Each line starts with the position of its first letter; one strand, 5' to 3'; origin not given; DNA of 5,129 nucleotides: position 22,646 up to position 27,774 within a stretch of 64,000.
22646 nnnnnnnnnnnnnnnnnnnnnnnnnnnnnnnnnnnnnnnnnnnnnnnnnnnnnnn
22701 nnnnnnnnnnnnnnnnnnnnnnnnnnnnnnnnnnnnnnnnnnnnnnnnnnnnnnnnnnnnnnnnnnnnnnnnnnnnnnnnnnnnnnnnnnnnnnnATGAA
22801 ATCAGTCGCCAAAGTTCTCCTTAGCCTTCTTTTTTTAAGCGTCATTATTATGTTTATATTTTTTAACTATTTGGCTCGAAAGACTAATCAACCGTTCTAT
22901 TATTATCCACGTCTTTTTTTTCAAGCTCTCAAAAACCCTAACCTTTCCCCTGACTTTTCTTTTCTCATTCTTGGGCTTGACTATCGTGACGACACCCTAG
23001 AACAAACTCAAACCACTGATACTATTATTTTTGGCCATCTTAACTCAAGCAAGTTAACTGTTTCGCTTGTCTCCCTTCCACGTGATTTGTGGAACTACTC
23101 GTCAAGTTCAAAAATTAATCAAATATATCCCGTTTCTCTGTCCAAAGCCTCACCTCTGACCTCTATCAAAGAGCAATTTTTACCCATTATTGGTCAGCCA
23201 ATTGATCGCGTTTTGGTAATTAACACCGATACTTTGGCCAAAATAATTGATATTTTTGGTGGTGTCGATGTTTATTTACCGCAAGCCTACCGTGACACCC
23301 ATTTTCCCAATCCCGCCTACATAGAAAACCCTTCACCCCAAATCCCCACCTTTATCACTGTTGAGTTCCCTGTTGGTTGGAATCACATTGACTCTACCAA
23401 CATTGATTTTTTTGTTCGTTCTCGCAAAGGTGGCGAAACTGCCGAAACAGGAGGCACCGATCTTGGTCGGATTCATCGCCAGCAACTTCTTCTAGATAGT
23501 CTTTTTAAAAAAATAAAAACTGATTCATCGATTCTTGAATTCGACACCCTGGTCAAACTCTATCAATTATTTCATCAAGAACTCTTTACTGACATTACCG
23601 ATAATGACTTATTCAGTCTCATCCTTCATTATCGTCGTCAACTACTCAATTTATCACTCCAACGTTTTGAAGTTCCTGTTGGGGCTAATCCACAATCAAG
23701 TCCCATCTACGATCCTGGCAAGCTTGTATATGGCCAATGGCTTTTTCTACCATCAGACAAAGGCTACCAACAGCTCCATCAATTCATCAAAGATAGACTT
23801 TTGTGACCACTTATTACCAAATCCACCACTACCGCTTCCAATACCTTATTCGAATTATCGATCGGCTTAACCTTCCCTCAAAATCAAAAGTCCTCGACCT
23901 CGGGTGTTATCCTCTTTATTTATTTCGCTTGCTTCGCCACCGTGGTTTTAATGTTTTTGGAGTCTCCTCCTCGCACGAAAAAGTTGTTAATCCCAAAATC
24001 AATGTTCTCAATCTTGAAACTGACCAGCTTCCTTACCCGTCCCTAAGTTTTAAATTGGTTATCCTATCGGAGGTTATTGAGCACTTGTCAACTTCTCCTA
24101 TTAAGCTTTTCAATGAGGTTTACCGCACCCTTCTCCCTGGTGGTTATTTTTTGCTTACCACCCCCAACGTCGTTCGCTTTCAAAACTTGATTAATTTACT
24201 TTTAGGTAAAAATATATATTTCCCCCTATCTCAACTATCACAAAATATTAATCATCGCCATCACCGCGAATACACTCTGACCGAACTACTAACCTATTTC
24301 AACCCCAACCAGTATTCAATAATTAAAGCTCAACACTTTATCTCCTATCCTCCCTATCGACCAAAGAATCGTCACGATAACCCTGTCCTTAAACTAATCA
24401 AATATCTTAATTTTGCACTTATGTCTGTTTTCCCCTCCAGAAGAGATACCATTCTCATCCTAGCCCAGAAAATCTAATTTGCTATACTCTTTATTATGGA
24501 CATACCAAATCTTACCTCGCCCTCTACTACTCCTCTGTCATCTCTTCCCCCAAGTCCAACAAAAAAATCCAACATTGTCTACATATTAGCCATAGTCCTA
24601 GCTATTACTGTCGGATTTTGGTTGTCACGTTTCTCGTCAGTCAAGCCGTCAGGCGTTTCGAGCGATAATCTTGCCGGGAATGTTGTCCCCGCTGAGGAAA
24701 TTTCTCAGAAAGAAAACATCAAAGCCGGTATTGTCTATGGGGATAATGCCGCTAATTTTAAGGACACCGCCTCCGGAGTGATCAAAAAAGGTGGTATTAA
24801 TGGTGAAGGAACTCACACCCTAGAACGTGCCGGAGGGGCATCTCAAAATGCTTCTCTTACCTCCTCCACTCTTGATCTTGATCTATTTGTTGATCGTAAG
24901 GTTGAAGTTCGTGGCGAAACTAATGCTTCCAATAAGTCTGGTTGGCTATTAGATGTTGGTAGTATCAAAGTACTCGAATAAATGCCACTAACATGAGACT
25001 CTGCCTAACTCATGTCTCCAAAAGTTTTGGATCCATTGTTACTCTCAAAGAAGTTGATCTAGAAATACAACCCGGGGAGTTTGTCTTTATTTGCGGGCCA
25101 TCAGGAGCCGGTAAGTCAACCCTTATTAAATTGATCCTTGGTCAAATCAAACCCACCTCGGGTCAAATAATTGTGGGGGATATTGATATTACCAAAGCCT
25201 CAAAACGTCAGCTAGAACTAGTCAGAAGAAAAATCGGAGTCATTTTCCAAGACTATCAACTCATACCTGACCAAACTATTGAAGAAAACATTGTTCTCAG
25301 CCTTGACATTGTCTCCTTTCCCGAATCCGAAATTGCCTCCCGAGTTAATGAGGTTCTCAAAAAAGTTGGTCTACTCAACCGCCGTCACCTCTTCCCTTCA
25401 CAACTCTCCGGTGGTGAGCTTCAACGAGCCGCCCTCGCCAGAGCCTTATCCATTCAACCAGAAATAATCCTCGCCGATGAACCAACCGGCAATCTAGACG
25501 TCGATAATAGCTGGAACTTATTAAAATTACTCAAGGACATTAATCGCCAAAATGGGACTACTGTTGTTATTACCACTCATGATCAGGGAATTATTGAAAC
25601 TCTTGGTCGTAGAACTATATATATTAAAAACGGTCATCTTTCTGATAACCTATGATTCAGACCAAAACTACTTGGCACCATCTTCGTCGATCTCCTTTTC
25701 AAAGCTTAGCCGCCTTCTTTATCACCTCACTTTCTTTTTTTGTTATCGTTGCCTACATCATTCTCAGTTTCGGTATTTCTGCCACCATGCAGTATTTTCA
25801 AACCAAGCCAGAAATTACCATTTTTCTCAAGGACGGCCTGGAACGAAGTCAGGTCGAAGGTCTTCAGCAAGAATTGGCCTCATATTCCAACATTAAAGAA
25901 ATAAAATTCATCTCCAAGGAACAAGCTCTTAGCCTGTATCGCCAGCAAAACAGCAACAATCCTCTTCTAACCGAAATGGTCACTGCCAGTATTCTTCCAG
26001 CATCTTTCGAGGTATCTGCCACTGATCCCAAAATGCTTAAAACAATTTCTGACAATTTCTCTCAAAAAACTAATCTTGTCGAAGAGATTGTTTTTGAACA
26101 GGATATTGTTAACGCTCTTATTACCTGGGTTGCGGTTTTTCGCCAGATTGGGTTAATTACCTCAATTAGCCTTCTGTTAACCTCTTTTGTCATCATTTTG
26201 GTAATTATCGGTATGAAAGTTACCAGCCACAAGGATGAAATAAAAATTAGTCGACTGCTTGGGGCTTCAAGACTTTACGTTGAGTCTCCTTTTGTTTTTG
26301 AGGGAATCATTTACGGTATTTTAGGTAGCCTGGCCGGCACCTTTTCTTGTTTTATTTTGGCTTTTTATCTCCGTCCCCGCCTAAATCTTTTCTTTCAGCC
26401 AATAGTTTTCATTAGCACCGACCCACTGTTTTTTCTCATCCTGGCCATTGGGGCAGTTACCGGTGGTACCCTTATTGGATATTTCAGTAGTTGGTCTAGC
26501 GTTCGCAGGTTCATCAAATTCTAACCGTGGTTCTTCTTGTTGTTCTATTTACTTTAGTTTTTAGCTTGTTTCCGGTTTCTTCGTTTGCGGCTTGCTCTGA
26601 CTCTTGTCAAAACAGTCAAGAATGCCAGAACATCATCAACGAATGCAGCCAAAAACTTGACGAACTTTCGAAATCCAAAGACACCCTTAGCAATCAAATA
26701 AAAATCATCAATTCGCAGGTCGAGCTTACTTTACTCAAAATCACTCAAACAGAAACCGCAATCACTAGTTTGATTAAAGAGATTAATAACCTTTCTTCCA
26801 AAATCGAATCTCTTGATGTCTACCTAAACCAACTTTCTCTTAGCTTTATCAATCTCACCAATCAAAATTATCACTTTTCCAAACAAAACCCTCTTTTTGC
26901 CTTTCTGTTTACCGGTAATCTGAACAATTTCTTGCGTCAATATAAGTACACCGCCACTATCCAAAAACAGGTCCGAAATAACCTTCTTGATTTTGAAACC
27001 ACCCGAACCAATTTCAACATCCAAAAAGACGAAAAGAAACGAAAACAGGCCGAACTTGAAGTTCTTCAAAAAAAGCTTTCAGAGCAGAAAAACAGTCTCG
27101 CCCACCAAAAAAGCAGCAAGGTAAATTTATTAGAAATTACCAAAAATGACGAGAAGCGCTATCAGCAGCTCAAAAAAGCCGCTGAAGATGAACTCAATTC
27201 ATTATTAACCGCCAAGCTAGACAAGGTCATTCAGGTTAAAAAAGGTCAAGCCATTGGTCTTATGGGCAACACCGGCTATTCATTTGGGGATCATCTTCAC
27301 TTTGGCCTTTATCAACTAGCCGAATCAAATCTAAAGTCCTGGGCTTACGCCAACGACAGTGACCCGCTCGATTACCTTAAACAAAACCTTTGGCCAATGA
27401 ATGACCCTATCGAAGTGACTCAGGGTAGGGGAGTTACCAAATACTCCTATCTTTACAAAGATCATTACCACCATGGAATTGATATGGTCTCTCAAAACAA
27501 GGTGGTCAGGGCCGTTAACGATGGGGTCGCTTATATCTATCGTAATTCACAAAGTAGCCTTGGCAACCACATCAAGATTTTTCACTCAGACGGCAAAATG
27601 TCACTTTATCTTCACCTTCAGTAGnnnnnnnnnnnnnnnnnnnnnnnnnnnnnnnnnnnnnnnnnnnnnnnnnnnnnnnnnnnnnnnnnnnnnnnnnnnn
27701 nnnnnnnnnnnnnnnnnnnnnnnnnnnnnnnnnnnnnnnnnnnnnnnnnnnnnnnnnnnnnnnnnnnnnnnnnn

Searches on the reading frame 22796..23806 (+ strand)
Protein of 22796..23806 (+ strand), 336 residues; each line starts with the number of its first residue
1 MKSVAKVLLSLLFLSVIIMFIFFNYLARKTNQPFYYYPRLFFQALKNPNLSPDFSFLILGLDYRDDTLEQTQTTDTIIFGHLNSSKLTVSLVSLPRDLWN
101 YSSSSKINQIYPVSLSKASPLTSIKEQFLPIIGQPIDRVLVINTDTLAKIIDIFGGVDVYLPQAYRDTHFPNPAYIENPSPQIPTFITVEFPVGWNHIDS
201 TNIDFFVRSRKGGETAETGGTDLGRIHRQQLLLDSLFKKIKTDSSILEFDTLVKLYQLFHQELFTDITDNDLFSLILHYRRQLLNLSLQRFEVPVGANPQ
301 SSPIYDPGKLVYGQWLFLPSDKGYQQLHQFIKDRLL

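Call 9: search_protein_families(library=pfam, proteins=[window:22796-23806:+], max_evalue=1)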
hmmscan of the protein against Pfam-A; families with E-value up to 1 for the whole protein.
window:22796-23806:+ (336 aa): 4 families
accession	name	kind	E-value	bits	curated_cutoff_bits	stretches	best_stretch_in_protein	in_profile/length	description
PF03816.19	LytR_cpsA_psr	-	2e-20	73.9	24.6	1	74-241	2-149/150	LytR_cpsA_psr family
PF13967.11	RSN1_TM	-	0.054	13.6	27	1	10-79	5-78/156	Late exocytosis, associated with Golgi transport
PF03134.24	TB2_DP1_HVA22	-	0.061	13.7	27.2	0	301-329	43-71/77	TB2/DP1, HVA22 family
PF13800.11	Sigma_reg_N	-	0.2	12.4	26.3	1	7-55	19-66/91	Sigma factor regulator N-terminal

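Call 58: find_related_loci(query=window:22796-23806:+, collection=metagenome_contigs, flank=10000)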
Query window:22796-23806:+ (336 aa) in metagenome_contigs; peptide patterns used: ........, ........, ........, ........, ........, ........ (x = any residue, [..] = any of these).
197 stretches matched a pattern; 1 encode a relative of the query (tblastn E <= 1e-3); 1 distinct loci.
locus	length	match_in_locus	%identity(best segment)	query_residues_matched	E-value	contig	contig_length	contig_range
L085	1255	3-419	46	198-335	5e-37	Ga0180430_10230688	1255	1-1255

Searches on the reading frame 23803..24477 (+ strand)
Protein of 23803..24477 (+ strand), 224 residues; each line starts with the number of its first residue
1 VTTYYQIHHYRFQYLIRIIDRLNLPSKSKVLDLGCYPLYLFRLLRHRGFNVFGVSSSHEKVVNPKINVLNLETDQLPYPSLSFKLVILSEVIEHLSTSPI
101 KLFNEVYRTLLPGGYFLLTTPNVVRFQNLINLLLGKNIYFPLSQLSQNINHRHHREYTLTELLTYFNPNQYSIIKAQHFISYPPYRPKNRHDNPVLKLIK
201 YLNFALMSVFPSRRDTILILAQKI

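Call 9: search_protein_families(library=pfam, proteins=[window:23803-24477:+], max_evalue=1)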
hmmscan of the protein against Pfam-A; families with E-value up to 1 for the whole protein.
window:23803-24477:+ (224 aa): 8 families
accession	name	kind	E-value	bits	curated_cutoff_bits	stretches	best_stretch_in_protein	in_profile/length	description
PF13489.12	Methyltransf_23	-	1.2e-18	67.8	27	1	8-172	2-160/164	Methyltransferase domain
PF08241.18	Methyltransf_11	-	5.3e-11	43.4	21.2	1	31-117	1-94/95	Methyltransferase domain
PF13649.12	Methyltransf_25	-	1.9e-06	28.9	27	1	30-114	1-97/97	Methyltransferase domain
PF03141.22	Methyltransf_29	-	2.8e-06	26.6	23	1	70-124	169-223/506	Putative S-adenosyl-L-methionine-dependent methyltransferase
PF13847.12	Methyltransf_31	-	7.7e-06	26.1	27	1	73-122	63-113/145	Methyltransferase domain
PF07021.18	MetW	-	2.4e-05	24.5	21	1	24-109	11-101/193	Methionine biosynthesis protein MetW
PF08242.18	Methyltransf_12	-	0.00046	21.3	30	1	59-116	46-98/98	Methyltransferase domain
PF02353.26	CMAS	-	0.11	12.3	27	1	17-120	53-166/273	Mycolic acid cyclopropane synthetase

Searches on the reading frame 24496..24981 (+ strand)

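Call 9: search_protein_families(library=pfam, proteins=[window:24496-24981:+], max_evalue=1)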
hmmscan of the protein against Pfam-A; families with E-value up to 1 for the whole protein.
window:24496-24981:+ (161 aa): 1 family
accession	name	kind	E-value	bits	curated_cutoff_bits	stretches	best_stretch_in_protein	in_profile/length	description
PF07664.17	FeoB_C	-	0.31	11.2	26.6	1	28-46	4-22/54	Ferrous iron transport protein B C terminus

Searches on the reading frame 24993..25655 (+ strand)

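Call 9: search_protein_families(library=pfam, proteins=[window:24993-25655:+], max_evalue=1)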
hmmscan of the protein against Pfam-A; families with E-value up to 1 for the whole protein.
window:24993-25655:+ (220 aa): 40 families (the best 25 are shown)
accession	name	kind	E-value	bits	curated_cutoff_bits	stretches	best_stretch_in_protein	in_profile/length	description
PF00005.33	ABC_tran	-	1.6e-37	129.6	25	1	18-165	1-136/137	ABC transporter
PF02463.25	SMC_N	-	9e-09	35.5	40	1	19-204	16-205/220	RecF/RecN/SMC N terminal domain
PF13304.12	AAA_21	-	4.7e-08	33.9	27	2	127-201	227-303/304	AAA domain, putative AbiEii toxin, Type IV TA system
PF13401.12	AAA_22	-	6.6e-06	26.9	27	1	29-193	6-120/130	AAA domain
PF03193.22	RsgA_GTPase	-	5.9e-05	23.4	30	1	20-59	99-137/174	RsgA GTPase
PF13175.12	AAA_15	-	7e-05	23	32.1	1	64-201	240-374/374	AAA ATPase domain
PF13191.12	AAA_16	-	0.00019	22.4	32.6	1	27-67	24-63/167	AAA ATPase domain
PF13476.12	AAA_23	-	0.00033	21.8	27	1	11-48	6-39/201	AAA domain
PF13555.12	AAA_29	-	0.00043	20.4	27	1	20-45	14-39/61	P-loop containing region of AAA domain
PF20720.3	nSTAND3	-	0.00047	20.3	27.2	1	29-54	18-43/155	Novel STAND NTPase 3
PF13238.12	AAA_18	-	0.00069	20.5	29.4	1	31-76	1-39/128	AAA domain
PF03215.21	Rad17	-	0.0021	18.5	23.8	1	18-48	35-65/186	Rad17 P-loop domain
PF00004.35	AAA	-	0.0038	18.1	21.2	1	32-65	2-35/131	ATPase family associated with various cellular activities (AAA)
PF01637.24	ATPase_2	-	0.0053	17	33.2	1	23-54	15-46/225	ATPase domain predominantly from Archaea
PF05673.19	DUF815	-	0.0066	16.1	23.8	1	26-161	51-182/249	Protein of unknown function (DUF815)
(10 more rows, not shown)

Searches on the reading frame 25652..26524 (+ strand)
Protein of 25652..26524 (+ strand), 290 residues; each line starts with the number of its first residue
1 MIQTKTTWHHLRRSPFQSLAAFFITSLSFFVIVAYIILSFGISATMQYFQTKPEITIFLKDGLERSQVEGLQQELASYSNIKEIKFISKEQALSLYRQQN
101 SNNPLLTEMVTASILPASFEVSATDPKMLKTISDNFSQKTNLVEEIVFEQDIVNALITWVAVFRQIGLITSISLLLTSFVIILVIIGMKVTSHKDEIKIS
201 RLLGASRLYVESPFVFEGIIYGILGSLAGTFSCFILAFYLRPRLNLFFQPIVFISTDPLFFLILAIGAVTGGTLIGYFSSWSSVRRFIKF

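Call 9: search_protein_families(library=pfam, proteins=[window:25652-26524:+], max_evalue=1)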
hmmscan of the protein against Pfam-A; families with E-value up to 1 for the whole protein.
window:25652-26524:+ (290 aa): 3 families
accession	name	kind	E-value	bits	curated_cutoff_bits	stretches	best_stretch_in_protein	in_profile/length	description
PF18075.7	FtsX_ECD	-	2.2e-17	63.9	23.5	1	54-140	2-91/96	FtsX extracellular domain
PF02687.27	FtsX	-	2.7e-09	37.6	25.5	1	169-289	2-117/120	FtsX-like permease C-terminal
PF14802.11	TMEM192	-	0.79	9.2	25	1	12-54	13-55/236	TMEM192 family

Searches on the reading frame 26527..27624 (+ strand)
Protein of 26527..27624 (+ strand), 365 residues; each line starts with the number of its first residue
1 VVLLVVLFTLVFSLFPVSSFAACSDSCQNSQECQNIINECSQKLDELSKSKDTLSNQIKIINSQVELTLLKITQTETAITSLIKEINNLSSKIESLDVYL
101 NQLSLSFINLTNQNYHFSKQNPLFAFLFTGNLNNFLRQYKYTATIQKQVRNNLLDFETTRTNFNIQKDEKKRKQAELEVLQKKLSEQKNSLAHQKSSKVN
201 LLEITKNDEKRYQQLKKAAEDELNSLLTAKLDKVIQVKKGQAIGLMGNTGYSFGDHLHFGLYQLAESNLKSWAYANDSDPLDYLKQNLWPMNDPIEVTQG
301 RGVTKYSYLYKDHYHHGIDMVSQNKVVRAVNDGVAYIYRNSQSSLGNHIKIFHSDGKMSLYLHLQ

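Call 9: search_protein_families(library=pfam, proteins=[window:26527-27624:+], max_evalue=1)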
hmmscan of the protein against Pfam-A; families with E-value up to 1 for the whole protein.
window:26527-27624:+ (365 aa): 8 families
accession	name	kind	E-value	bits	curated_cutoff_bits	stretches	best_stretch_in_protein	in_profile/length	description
PF01551.29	Peptidase_M23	-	3.3e-15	56.5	28.7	2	233-263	59-89/96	Peptidase family M23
PF11932.13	DUF3450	-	0.00011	22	32.6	1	11-107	5-102/241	Protein of unknown function (DUF3450)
PF05508.16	Ran-binding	-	0.0005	19.7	25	1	31-104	30-105/304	RanGTP-binding protein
PF08614.16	ATG16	-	0.0038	17.9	33.7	1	28-100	74-146/200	Autophagy protein 16 (ATG16)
PF07889.17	DUF1664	-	0.012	16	34.6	1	31-107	41-117/124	Protein of unknown function (DUF1664)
PF07476.17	MAAL_C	-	0.068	12.8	27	1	79-188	33-137/249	Methylaspartate ammonia-lyase C-terminus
PF21664.2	TBPIP_C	-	0.083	13.3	27.2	1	147-219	29-100/115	TBP-interacting protein, C-terminal domain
PF22770.2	POP1_C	-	1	10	24.3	1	165-253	45-124/174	POP1 C-terminal domain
